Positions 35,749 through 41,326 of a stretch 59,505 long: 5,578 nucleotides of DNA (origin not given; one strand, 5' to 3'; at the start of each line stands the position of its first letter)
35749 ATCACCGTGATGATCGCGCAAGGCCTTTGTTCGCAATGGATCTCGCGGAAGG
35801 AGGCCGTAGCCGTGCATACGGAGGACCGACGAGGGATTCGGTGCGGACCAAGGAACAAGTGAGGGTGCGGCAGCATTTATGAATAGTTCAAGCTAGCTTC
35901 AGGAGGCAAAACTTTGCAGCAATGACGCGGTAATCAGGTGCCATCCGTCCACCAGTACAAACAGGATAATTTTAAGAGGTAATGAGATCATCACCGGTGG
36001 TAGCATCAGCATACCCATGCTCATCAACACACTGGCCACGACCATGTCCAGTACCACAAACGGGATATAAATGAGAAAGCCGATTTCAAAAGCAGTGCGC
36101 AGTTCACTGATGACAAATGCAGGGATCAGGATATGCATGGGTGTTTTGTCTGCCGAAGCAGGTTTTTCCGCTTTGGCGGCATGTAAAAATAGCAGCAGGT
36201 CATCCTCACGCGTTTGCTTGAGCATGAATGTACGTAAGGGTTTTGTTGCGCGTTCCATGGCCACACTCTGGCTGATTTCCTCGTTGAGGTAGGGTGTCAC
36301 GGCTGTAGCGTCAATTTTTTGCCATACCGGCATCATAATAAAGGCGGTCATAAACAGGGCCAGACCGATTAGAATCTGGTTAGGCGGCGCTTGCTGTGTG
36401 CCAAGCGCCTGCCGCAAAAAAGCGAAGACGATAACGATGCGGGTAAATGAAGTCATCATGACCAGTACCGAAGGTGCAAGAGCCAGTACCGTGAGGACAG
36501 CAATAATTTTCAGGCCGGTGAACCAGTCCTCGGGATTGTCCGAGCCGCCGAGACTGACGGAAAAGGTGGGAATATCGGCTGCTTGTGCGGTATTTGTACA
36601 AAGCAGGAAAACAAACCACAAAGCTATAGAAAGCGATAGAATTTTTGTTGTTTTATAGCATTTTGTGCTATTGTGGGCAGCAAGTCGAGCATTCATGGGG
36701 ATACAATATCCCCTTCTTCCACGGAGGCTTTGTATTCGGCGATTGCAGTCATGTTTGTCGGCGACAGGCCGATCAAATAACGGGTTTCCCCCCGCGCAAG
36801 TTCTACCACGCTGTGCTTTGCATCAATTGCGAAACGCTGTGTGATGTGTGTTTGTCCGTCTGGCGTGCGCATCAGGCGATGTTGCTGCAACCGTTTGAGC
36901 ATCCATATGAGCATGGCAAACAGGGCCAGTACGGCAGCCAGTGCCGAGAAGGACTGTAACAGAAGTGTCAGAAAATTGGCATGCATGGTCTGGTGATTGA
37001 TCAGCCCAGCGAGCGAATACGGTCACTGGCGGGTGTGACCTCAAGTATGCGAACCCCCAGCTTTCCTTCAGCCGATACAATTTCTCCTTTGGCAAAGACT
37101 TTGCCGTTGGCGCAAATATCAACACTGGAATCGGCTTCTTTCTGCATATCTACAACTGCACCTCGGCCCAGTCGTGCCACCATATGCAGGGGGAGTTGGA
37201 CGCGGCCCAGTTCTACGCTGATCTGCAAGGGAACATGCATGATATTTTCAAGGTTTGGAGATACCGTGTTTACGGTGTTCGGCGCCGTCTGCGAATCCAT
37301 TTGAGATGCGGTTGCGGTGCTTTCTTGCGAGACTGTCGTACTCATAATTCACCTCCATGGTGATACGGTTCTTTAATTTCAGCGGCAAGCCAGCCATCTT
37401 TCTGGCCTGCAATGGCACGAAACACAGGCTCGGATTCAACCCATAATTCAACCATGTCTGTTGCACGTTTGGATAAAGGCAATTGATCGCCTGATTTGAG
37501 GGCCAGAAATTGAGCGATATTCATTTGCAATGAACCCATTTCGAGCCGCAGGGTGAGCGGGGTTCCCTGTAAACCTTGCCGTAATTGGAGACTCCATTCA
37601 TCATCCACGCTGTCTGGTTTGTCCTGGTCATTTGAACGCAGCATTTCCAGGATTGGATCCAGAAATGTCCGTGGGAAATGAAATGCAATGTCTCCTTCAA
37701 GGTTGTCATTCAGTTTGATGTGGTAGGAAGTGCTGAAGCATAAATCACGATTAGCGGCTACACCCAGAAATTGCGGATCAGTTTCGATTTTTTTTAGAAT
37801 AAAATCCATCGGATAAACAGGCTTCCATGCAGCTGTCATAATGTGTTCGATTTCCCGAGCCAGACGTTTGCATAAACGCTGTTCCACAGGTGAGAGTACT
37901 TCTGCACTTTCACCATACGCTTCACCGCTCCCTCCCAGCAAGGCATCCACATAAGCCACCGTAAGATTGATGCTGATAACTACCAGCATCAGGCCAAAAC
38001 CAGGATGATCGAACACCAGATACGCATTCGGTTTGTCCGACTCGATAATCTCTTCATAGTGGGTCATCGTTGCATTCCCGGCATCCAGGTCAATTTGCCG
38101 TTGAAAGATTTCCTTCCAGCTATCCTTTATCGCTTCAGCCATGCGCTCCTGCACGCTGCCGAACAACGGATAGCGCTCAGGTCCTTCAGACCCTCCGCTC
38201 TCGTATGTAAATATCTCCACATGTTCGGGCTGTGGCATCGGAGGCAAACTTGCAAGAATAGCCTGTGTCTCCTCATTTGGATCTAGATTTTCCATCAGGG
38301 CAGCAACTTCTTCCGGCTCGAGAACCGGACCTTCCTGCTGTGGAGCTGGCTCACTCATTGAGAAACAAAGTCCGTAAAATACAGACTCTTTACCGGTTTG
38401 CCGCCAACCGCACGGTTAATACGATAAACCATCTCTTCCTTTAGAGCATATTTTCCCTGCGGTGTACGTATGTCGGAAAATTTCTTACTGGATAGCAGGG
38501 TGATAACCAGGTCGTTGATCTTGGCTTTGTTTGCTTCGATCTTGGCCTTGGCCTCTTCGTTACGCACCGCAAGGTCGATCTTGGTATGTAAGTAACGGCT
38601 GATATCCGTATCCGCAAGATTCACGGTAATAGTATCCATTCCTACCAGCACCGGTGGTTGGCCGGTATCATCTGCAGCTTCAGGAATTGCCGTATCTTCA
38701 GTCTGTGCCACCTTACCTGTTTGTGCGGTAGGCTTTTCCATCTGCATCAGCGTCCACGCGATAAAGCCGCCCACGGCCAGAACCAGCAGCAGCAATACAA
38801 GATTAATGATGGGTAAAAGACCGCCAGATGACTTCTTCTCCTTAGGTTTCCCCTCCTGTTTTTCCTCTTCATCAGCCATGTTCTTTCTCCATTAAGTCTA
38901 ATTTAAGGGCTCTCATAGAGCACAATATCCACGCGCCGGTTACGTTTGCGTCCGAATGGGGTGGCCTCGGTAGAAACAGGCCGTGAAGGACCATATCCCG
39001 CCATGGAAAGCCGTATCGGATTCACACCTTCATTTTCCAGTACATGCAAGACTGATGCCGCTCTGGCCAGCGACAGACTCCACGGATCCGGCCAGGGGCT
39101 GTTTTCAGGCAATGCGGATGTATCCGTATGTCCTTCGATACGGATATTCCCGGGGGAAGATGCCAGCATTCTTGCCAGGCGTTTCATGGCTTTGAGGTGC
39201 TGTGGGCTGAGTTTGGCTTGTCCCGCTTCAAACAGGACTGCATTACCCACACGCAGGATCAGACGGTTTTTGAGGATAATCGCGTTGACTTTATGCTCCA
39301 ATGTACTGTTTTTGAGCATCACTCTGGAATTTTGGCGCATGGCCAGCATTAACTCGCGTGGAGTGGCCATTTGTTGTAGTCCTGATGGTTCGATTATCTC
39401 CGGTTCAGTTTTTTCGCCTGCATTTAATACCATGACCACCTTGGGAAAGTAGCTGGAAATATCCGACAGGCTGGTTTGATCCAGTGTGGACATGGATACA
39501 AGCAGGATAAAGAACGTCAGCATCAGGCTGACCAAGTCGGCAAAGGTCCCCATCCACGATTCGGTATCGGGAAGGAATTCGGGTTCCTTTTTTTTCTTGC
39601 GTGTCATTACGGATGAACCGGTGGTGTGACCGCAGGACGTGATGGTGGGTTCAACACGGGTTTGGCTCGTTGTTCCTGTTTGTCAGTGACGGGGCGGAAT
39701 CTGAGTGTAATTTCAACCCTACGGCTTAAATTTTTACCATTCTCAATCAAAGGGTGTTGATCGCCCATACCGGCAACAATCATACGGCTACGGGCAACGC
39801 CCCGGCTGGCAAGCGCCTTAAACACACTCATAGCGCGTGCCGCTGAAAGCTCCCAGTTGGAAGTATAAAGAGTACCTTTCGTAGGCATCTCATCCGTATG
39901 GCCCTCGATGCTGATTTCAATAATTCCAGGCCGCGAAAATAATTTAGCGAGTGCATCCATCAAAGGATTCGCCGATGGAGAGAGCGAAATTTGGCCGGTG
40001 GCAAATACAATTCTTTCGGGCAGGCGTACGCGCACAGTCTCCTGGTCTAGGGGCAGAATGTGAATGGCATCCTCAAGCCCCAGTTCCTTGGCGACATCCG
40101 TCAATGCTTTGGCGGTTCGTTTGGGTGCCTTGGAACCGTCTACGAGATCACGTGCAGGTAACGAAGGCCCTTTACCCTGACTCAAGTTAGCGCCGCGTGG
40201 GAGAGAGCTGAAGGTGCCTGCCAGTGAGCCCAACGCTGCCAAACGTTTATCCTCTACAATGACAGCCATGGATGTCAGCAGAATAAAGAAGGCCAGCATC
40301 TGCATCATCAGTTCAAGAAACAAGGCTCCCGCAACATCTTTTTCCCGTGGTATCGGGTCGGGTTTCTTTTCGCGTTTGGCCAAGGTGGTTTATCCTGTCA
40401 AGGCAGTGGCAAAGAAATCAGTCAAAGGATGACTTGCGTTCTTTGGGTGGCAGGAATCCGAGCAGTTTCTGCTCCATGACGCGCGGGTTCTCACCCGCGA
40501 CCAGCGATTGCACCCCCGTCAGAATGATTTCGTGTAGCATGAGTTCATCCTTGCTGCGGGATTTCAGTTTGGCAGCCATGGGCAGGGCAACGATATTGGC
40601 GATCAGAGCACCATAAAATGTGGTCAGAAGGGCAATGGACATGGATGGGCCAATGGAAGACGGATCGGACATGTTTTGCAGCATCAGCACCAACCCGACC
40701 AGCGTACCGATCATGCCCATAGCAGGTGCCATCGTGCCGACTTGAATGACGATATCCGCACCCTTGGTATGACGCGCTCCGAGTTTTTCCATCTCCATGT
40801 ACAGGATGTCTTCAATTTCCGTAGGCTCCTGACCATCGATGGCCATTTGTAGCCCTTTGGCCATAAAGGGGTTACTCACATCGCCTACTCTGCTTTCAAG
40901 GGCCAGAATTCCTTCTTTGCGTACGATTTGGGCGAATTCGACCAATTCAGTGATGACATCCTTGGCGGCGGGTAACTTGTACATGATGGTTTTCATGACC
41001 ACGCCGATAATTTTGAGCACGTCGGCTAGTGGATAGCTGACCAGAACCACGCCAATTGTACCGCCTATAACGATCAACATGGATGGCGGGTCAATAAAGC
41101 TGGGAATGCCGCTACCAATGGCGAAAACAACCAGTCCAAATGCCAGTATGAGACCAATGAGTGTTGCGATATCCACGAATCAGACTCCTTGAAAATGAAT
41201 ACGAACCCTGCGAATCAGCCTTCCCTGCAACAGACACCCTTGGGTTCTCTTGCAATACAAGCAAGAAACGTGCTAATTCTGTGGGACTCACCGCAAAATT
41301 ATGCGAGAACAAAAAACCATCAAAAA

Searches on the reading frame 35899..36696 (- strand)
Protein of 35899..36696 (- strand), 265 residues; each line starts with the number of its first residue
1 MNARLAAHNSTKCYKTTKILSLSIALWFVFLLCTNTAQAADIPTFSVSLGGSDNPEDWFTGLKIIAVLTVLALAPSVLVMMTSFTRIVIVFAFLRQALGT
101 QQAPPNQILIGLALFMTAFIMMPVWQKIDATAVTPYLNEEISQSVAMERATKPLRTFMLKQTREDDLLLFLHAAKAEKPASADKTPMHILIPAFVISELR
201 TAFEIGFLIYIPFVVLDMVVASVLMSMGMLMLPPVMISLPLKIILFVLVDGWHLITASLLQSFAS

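Call 3: search_protein_families(library=pfam, proteins=[window:35899-36696:-])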
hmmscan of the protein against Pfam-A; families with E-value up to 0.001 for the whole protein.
window:35899-36696:- (265 aa): 1 family
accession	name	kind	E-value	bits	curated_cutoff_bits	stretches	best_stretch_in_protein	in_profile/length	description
PF00813.25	FliP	-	6.6e-84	281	26.9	1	67-259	1-191/191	FliP family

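Call 12: find_related_loci(query=window:35899-36696:-, collection=genome_contigs, flank=10000)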
Query window:35899-36696:- (265 aa) in genome_contigs; peptide patterns used: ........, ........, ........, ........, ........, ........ (x = any residue, [..] = any of these).
600 stretches matched a pattern (row limit reached: there are more); 589 encode a relative of the query (tblastn E <= 1e-3); the best 80 are kept; 80 distinct loci.
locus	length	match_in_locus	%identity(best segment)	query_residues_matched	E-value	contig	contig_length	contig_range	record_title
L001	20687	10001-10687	82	35-263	9e-126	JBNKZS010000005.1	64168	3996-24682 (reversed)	MAG: Mariprofundaceae bacterium isolate D1.bin.21.strict NODE_5_length_64168_cov_5.264265, whole genome shotgun sequence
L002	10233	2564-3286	79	22-263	4e-125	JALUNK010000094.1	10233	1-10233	MAG: Ghiorsea sp. isolate S145_metabat2_scaf2bin.070_VB S145_NODE_2778_length_10233_cov_4.728676, whole genome shotgun s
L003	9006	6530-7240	80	28-263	1e-124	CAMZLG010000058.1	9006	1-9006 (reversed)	uncultured Zetaproteobacteria bacterium isolate RB_MAG_00008 genome assembly, contig: RB_MAG_00008_000000000109, whole g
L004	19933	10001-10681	81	37-263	1e-123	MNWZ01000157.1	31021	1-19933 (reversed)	MAG: Zetaproteobacteria bacterium CG1_02_53_45 cg1_0.2_scaffold_978_c, whole genome shotgun sequence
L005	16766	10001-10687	80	35-263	3e-121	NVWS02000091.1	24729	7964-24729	MAG: Zetaproteobacteria bacterium isolate NORP31 CoAssembly_3058518, whole genome shotgun sequence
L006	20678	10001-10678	82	38-263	5e-118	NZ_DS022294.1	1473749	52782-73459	Mariprofundus ferrooxydans PV-1 scf_1099921033919, whole genome shotgun sequence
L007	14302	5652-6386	61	28-264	2e-93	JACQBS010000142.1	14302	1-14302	MAG: Nitrospinota bacterium isolate NC_groundwater_948_Pr1_S-0.2um_39_25 Montesol18-Sp2_coassembly_scaffold_1033039, who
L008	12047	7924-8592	62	42-264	3e-93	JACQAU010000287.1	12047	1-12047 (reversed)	MAG: Deltaproteobacteria bacterium isolate NC_groundwater_924_Pr1_S-0.2um_37_11 Montesol18-Sp2_coassembly_scaffold_84700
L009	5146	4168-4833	64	42-263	4e-92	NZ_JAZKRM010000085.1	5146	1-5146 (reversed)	MAG: Thiohalorhabdus sp. isolate NA-0cm_bin.13 NODE_4644_length_5146_cov_40.046749, whole genome shotgun sequence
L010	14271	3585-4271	61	39-265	2e-91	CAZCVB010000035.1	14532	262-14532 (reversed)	MAG TPA_asm: uncultured Desulfobacteraceae bacterium isolate binchicken_co256_219 genome assembly, contig: NODE_9855_len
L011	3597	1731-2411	61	36-262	8e-92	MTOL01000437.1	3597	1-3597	MAG: Deferribacteres bacterium JdFR-76 JGI24019J35510_1004847, whole genome shotgun sequence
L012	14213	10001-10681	59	37-263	3e-90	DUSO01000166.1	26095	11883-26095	MAG TPA_asm: Bacillota bacterium isolate AS04akNAM_35 58280_AS04, whole genome shotgun sequence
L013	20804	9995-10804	53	1-263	2e-90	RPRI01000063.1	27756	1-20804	MAG: Desulfobacteraceae bacterium isolate metabat2.783 metabat2.783_Contig_985451, whole genome shotgun sequence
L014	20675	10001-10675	61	39-263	1e-89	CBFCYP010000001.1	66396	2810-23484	MAG TPA_asm: uncultured bacterium isolate SRR26215681_binner13_Refined_78 genome assembly, contig: ERZ25073475.59, whole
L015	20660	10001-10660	60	43-262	1e-89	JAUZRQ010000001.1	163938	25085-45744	MAG: candidate division KSB1 bacterium isolate GS19_ROV16_BS04-AMOR20_M0784 AMOR20_M0784_contig1, whole genome shotgun s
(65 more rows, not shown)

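Call 56: search_protein_families(library=pfam, proteins=[L001:10724-11707:+, L001:11704-14379:+, L006:10753-13749:+], max_evalue=0.0001)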
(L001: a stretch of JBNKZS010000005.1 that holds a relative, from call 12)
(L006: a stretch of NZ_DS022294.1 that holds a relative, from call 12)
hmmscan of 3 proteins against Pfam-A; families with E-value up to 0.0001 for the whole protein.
L001:10724-11707:+ (327 aa): 2 families
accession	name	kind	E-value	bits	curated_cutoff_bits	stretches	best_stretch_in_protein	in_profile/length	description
PF03150.19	CCP_MauG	-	6.2e-57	192.9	25.6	1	45-191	2-148/149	Di-haem cytochrome c peroxidase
PF00034.26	Cytochrom_C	-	8.2e-06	27.5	21.3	0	199-314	2-89/90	Cytochrome c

L001:11704-14379:+ (891 aa): 9 families
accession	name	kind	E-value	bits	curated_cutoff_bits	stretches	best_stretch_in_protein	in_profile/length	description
PF13426.13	PAS_9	-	4.1e-35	120.6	27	2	282-381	4-102/103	PAS domain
PF19443.4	DAHL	-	2.4e-31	109.6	38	1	35-234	7-221/221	DAHL domain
PF08447.18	PAS_3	-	3.5e-26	91.7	25.6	2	292-376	2-88/89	PAS fold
PF00989.32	PAS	-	8.3e-26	90.7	22.6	2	279-371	11-104/113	PAS fold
PF08448.16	PAS_4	-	6e-25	88.1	23.1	2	403-505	7-108/110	PAS fold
PF02518.31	HATPase_c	-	9.5e-20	71.5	26.4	1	629-751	2-109/111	Histidine kinase-, DNA gyrase B-, and HSP90-like ATPase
PF00072.30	Response_reg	-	8.7e-19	68.2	30.2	1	776-882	2-106/111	Response regulator receiver domain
PF13188.13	PAS_8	-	5.9e-12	45.5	21.8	0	282-317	14-47/65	PAS domain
PF00512.31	HisKA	-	2e-08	34.6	26.9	1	524-582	5-61/66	His Kinase A (phospho-acceptor) domain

L006:10753-13749:+ (998 aa): 9 families
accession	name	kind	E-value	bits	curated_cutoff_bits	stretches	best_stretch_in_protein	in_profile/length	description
PF02518.31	HATPase_c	-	2.7e-20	73.3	26.4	1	735-857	2-109/111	Histidine kinase-, DNA gyrase B-, and HSP90-like ATPase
PF13426.13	PAS_9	-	4.5e-20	72.3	27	2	509-611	2-103/103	PAS domain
PF08448.16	PAS_4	-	1.1e-19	71.2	23.1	2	506-613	3-109/110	PAS fold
PF00072.30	Response_reg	-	1.4e-19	70.7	30.2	1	881-992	1-110/111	Response regulator receiver domain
PF00989.32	PAS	-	7e-17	61.9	22.6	1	500-609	3-113/113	PAS fold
PF13185.12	GAF_2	-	1.3e-16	61.5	28.6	1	221-364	3-136/136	GAF domain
PF13188.13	PAS_8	-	8.9e-11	41.7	21.8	1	499-548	2-52/65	PAS domain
PF00512.31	HisKA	-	2.1e-09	37.8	26.9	1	631-688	5-61/66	His Kinase A (phospho-acceptor) domain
PF08447.18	PAS_3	-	4.6e-06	27.3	25.6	0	416-484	18-89/89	PAS fold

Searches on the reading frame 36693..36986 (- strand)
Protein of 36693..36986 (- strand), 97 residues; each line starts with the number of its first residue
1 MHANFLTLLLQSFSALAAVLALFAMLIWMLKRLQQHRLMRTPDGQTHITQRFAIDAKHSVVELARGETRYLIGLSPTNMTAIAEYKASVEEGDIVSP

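Call 3: search_protein_families(library=pfam, proteins=[window:36693-36986:-])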
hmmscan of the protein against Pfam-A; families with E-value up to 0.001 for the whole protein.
window:36693-36986:- (97 aa): 1 family
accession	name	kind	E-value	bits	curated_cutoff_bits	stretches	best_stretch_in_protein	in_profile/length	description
PF04347.18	FliO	-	5.6e-06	26.8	22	1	28-87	1-63/91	Flagellar biosynthesis protein, FliO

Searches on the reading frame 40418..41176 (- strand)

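Call 15: search_protein_families(library=pfam, proteins=[window:40418-41176:-])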
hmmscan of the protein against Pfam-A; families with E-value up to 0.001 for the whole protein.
window:40418-41176:- (252 aa): 2 families
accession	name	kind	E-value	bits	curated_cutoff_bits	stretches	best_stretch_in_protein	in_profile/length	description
PF01618.21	MotA_ExbB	-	5.9e-30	104.1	22.9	1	100-214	5-124/127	MotA/TolQ/ExbB proton channel family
PF20560.3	MotA_N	-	0.0005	20.7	27.3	0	6-89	1-91/91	Motility protein A N-terminal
